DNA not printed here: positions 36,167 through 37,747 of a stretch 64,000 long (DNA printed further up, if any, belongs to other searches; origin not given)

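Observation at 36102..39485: Five-gene overlapping operon: anchor protein, ApbE, ferric-reductase-like TM protein, NuoF-like protein, ferredoxin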

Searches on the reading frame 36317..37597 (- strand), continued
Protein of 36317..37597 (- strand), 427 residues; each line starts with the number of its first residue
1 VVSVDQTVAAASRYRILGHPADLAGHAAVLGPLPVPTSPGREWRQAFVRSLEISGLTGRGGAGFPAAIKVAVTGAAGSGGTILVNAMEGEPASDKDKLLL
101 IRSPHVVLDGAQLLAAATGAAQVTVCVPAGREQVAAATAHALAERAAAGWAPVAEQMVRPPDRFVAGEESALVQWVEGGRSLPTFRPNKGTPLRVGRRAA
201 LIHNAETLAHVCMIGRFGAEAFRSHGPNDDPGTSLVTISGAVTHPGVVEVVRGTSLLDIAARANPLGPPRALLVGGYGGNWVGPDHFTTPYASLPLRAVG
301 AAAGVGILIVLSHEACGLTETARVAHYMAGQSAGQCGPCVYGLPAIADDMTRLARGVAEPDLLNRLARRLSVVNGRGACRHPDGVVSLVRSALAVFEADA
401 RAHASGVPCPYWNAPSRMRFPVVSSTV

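Call 103: search_protein_families(library=ncbifam, max_evalue=0.00001, proteins=[L083:2358-3017:-, L083:1126-2358:-, L084:2167-2841:-, L084:947-2167:-, L083:9225-9722:-, L083:7633-8397:-, L082:1269-1934:+, L082:1934-3109:+])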
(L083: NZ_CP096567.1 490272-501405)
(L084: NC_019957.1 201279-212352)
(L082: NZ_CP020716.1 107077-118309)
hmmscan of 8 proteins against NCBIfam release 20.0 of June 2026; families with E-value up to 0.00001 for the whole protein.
L083:2358-3017:- (219 aa): 84 families (the best 25 are shown)
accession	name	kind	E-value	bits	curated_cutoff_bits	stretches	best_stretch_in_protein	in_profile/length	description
NF041734.1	resp_reg_RppA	equivalog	2.2e-49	167.9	250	1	5-217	2-227/229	two-component system response regulator RppA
TIGR01387.1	cztR_silR_copR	subfamily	7.2e-45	153.3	279.2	1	6-216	1-217/218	heavy metal response regulator transcription factor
NF012023.0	PRK15479.1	equivalog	9.6e-45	152.8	337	1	5-217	2-217/224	transcriptional regulator TctD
NF007928.2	PRK10643.1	equivalog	3.1e-44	151.2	330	1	5-216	2-215/216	two-component system response regulator PmrA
NF041733.1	resp_reg_CseB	equivalog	1.7e-43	148.6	350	1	5-217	2-226/228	two-component system response regulator CseB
TIGR02154.1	PhoB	equivalog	3.8e-43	147.4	296.2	1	4-217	3-225/226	phosphate regulon transcriptional regulator PhoB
NF007663.1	PRK10336.1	equivalog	2e-42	145.4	345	1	5-219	2-218/219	quorum sensing response regulator transcription factor QseB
NF040689.1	MtrAB_MtrA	equivalog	1.4e-41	142.3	300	1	6-217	1-218/219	MtrAB system response regulator MtrA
NF008296.0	PRK11083.1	equivalog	1.1e-40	139.5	273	1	3-216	3-224/228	two-component system response regulator CreB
NF008567.0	PRK11517.1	equivalog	2.8e-39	134.8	353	1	5-217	2-218/223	response regulator transcription factor HprR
NF045991.1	RespRegCtrARhodob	equivalog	5.3e-37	127.7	350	1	5-216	2-220/224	response regulator transcription factor CtrA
NF051850.1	RespRegRprY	equivalog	1.1e-36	126.4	370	1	5-216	6-225/234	response regulator transcription factor RprY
NF007346.1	PRK09836.1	equivalog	3.8e-36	125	420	1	5-215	2-219/227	copper/silver response regulator transcription factor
NF045944.1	ResRegRpaBCyano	equivalog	1.6e-35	122.5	330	1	7-217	1-227/229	response regulator transcription factor RpaB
NF053854.1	RespRegPhoBBctds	equivalog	2.3e-35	122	270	1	6-217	1-224/225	two-component system response regulator PhoB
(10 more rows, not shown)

L083:1126-2358:- (410 aa): 72 families (the best 25 are shown)
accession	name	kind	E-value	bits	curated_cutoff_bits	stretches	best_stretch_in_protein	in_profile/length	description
TIGR02966.1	phoR_proteo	equivalog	1.9e-39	135.7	334.2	1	170-405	97-332/333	phosphate regulon sensor histidine kinase PhoR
NF041735.1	hist_kin_RppB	equivalog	1.7e-37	129.2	400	1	140-407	169-438/438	two-component system sensor histidine kinase RppB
NF046044.1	PnpS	equivalog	2.7e-33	115.5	400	1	156-407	141-390/390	two-component system histidine kinase PnpS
TIGR01386.1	cztS_silS_copS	subfamily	4.1e-33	115.1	292.55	1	179-406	233-456/457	heavy metal sensor histidine kinase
NF040691.1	MtrAB_MtrB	equivalog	1e-30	107.3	450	1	175-408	259-492/507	MtrAB system histidine kinase MtrB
NF008312.0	PRK11100.1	equivalog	2.5e-28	99.2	356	1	189-407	258-473/477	two-component system sensor histidine kinase CreC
NF047874.1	MASE3_PAS_HK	subfamily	2.6e-26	92.6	560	1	183-408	394-625/655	MASE3 domain-containing sensor histidine kinase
NF006800.0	PRK09303.1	equivalog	7e-26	91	342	1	174-407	138-376/383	histidine kinase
NF033092.0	HK_WalK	equivalog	1.9e-25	89.5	725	1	187-407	372-593/594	cell wall metabolism sensor histidine kinase WalK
NF008468.0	PRK11360.1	equivalog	4.7e-25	88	646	1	189-408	398-608/616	two-component system sensor histidine kinase AtoS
NF012163.2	BaeS_SmeS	equivalog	2e-24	86.3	500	1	180-399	233-449/457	sensor histidine kinase efflux regulator BaeS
NF045903.1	CuHisKinLciSLeg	equivalog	3.7e-24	85.8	700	1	182-406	134-356/357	copper-responsive two-component system sensor histidine kinase LciS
NF007345.0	PRK09835.1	subfamily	1.9e-23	82.8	423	1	186-408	261-480/482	Cu(+)/Ag(+) sensor histidine kinase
NF033094.0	HK_VanS_O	exception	1.4e-22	80.4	720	1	186-409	123-341/345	vancomycin resistance histidine kinase VanS-O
NF058527.1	HistKinChvGCaul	equivalog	3.1e-22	79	740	1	179-408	298-533/535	two-component sensor histidine kinase ChvG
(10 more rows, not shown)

L084:2167-2841:- (224 aa): 74 families (the best 25 are shown)
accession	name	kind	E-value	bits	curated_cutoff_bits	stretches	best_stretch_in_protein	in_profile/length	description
NF041734.1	resp_reg_RppA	equivalog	1.5e-49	168.4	250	1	9-221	3-227/229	two-component system response regulator RppA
NF007928.2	PRK10643.1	equivalog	1.4e-48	165.4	330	1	9-221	3-216/216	two-component system response regulator PmrA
TIGR01387.1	cztR_silR_copR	subfamily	8.6e-48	162.9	279.2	1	9-221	1-218/218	heavy metal response regulator transcription factor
NF007663.1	PRK10336.1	equivalog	5.2e-46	157.1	345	1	9-223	3-218/219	quorum sensing response regulator transcription factor QseB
NF012023.0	PRK15479.1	equivalog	3.7e-45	154.2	337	1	9-222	3-218/224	transcriptional regulator TctD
TIGR02154.1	PhoB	equivalog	5.1e-44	150.2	296.2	1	7-221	3-225/226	phosphate regulon transcriptional regulator PhoB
NF040689.1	MtrAB_MtrA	equivalog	8.8e-42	142.9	300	1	9-221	1-218/219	MtrAB system response regulator MtrA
NF007346.1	PRK09836.1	equivalog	1.4e-39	136.2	420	1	9-221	3-221/227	copper/silver response regulator transcription factor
NF041733.1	resp_reg_CseB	equivalog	5.2e-39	134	350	1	8-221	2-226/228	two-component system response regulator CseB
NF008567.0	PRK11517.1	equivalog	1.5e-38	132.4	353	1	9-223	3-220/223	response regulator transcription factor HprR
NF008296.0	PRK11083.1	equivalog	2.3e-38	131.9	273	1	7-221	4-225/228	two-component system response regulator CreB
NF045914.1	RespRegNblR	equivalog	3.8e-37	128.1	300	1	6-221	6-225/228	response regulator transcription factor NblR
NF045991.1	RespRegCtrARhodob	equivalog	6.8e-37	127.4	350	1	9-221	3-221/224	response regulator transcription factor CtrA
NF053854.1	RespRegPhoBBctds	equivalog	6.3e-35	120.6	270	1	9-220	1-223/225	two-component system response regulator PhoB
NF051850.1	RespRegRprY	equivalog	2.6e-33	115.4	370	1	9-221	7-226/234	response regulator transcription factor RprY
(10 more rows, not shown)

L084:947-2167:- (406 aa): 68 families (the best 25 are shown)
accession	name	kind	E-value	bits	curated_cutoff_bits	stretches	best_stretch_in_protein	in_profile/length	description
NF041735.1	hist_kin_RppB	equivalog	2.7e-38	131.9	400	1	135-398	180-438/438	two-component system sensor histidine kinase RppB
TIGR02966.1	phoR_proteo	equivalog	2.9e-38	131.7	334.2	1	156-396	97-332/333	phosphate regulon sensor histidine kinase PhoR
NF040691.1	MtrAB_MtrB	equivalog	1.9e-35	122.8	450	1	144-400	242-493/507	MtrAB system histidine kinase MtrB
NF046044.1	PnpS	equivalog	2.6e-32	112.3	400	1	171-398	168-390/390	two-component system histidine kinase PnpS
NF012163.2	BaeS_SmeS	equivalog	1.7e-31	109.7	500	1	173-398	240-457/457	sensor histidine kinase efflux regulator BaeS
TIGR01386.1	cztS_silS_copS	subfamily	2.5e-31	109.2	292.55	1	168-398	236-457/457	heavy metal sensor histidine kinase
NF008312.0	PRK11100.1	equivalog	9e-31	107.2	356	1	175-399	258-474/477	two-component system sensor histidine kinase CreC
NF008468.0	PRK11360.1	equivalog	2.5e-28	98.8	646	1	169-401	392-610/616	two-component system sensor histidine kinase AtoS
NF007007.0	PRK09470.1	equivalog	8.4e-28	97.5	486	1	165-399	237-459/463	envelope stress sensor histidine kinase CpxA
NF006800.0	PRK09303.1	equivalog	4.4e-26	91.7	342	1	166-399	144-377/383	histidine kinase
NF047874.1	MASE3_PAS_HK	subfamily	1.1e-25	90.5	560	1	171-399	396-625/655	MASE3 domain-containing sensor histidine kinase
NF007898.0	PRK10604.1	equivalog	2.9e-25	89.3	478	1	170-400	209-424/433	two-component system sensor histidine kinase RstB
NF033092.0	HK_WalK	equivalog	5.3e-25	88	725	1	173-398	372-593/594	cell wall metabolism sensor histidine kinase WalK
NF007793.0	PRK10490.1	equivalog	4.9e-24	84.4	1123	1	172-400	663-883/895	two-component system sensor histidine kinase KdpD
NF007664.1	PRK10337.1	equivalog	6.3e-24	84.4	475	1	168-394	225-439/442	quorum sensing histidine kinase QseC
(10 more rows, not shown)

L083:9225-9722:- (165 aa): 0 families

L083:7633-8397:- (254 aa): 1 family
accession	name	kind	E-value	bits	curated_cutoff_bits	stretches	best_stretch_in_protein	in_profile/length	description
TIGR00267.1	TIGR00267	hypoth_equivalog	2.5e-07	30.5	156.95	1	43-112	4-70/171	TIGR00267 family protein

L082:1269-1934:+ (222 aa): 85 families (the best 25 are shown)
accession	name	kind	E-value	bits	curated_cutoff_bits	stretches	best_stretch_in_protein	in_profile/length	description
NF012023.0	PRK15479.1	equivalog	1.6e-45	155.4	337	1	6-219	2-217/224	transcriptional regulator TctD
NF007928.2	PRK10643.1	equivalog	6e-44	150.3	330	1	6-219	2-216/216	two-component system response regulator PmrA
TIGR01387.1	cztR_silR_copR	subfamily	1e-43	149.5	279.2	1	7-219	1-218/218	heavy metal response regulator transcription factor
NF041733.1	resp_reg_CseB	equivalog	3.6e-41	141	350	1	6-219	2-226/228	two-component system response regulator CseB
NF041734.1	resp_reg_RppA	equivalog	5.5e-40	137.1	250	1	6-219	2-227/229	two-component system response regulator RppA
NF040689.1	MtrAB_MtrA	equivalog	8e-40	136.5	300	1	7-219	1-218/219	MtrAB system response regulator MtrA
TIGR02154.1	PhoB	equivalog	9.5e-40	136.3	296.2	1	5-219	3-225/226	phosphate regulon transcriptional regulator PhoB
NF007663.1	PRK10336.1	equivalog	2.5e-39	135.3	345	1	6-220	2-217/219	quorum sensing response regulator transcription factor QseB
NF045944.1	ResRegRpaBCyano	equivalog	1.3e-35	122.9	330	1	8-218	1-226/229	response regulator transcription factor RpaB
NF045991.1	RespRegCtrARhodob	equivalog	1.4e-35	123.1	350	1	6-219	2-221/224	response regulator transcription factor CtrA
NF008296.0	PRK11083.1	equivalog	1.5e-35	122.7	273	1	5-219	4-225/228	two-component system response regulator CreB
NF007346.1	PRK09836.1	equivalog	3.2e-35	122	420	1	6-219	2-221/227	copper/silver response regulator transcription factor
NF008078.0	PRK10816.1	equivalog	9.6e-35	120.1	336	1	6-219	2-220/223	two-component system response regulator PhoP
NF008567.0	PRK11517.1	equivalog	2.5e-34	118.6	353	1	6-219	2-218/223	response regulator transcription factor HprR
NF007005.1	PRK09468.1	equivalog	3.6e-34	118.2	331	1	4-217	3-229/237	osmolarity response regulator transcription factor OmpR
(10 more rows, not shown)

L082:1934-3109:+ (392 aa): 53 families (the best 25 are shown)
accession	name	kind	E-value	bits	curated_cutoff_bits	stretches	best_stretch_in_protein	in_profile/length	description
NF041735.1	hist_kin_RppB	equivalog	2.8e-33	115.3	400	1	125-383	163-430/438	two-component system sensor histidine kinase RppB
TIGR02966.1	phoR_proteo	equivalog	6.9e-25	87.8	334.2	1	161-381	97-324/333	phosphate regulon sensor histidine kinase PhoR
NF007007.0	PRK09470.1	equivalog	2.8e-24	85.9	486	1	169-385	236-453/463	envelope stress sensor histidine kinase CpxA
NF046044.1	PnpS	equivalog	1.1e-23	83.9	400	1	178-382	170-381/390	two-component system histidine kinase PnpS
NF008312.0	PRK11100.1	equivalog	1.9e-23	83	356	1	179-386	257-468/477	two-component system sensor histidine kinase CreC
TIGR01386.1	cztS_silS_copS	subfamily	6.4e-22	78.2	292.55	1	170-378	233-445/457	heavy metal sensor histidine kinase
NF040691.1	MtrAB_MtrB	equivalog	2.8e-21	76.1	450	1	171-380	264-480/507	MtrAB system histidine kinase MtrB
NF008468.0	PRK11360.1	equivalog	2.8e-20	72.2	646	1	172-385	390-602/616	two-component system sensor histidine kinase AtoS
NF007898.0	PRK10604.1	equivalog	3.4e-20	72.6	478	1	173-383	207-414/433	two-component system sensor histidine kinase RstB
NF052314.1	T9SS_HK_PorY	subfamily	5.7e-19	68.5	350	1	172-374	205-403/418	PorY family sensor histidine kinase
NF012163.2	BaeS_SmeS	equivalog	2.7e-18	66.1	500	1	176-383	238-449/457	sensor histidine kinase efflux regulator BaeS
NF007004.0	PRK09467.1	equivalog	2.9e-17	62.6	415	1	175-390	228-435/440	two-component system sensor histidine kinase EnvZ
NF033792.0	ActS_PrrB_HisK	equivalog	6.1e-17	61.6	350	1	181-391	205-419/423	ActS/PrrB/RegB family redox-sensitive histidine kinase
NF007664.1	PRK10337.1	equivalog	2e-15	56.4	475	1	172-384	224-436/442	quorum sensing histidine kinase QseC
NF006800.0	PRK09303.1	equivalog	1.8e-14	53.5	342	1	170-383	143-368/383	histidine kinase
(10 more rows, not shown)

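Call 109: list_cluster_members(proteins=[L083:3202-3465:+, L084:2907-3377:+, L086:3207-3473:+, P0127])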
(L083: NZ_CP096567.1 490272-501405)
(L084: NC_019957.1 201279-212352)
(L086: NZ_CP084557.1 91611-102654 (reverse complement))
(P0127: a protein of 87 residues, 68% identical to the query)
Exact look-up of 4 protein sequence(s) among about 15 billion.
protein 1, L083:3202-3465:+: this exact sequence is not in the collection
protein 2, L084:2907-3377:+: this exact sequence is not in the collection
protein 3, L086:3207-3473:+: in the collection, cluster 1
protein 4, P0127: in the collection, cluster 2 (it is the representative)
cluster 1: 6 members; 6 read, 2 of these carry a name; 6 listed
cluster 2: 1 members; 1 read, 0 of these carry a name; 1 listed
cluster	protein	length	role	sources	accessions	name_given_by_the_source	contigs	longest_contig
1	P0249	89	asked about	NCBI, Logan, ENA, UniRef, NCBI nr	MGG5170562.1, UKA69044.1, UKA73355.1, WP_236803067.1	hypothetical protein LFT44_21210 (plasmid) [Arthrobacter sp. FW306-05-C] | hypothetical protein n=1 Tax=Micrococcaceae TaxID=1268 RepID=UPI001EEFFBB4 | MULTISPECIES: hypothetical protein [unclassified Arthrobacter]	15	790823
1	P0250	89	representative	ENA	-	-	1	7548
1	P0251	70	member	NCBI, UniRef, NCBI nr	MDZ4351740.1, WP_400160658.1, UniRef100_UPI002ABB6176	hypothetical protein [Arthrobacter sp. BPSS-3] | hypothetical protein n=1 Tax=Arthrobacter sp. BPSS-3 TaxID=3366580 RepID=UPI002ABB6176 | hypothetical protein [Arthrobacter sp.]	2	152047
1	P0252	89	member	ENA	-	-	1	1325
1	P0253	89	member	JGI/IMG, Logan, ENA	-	-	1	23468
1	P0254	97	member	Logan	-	-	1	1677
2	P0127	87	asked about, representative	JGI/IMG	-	-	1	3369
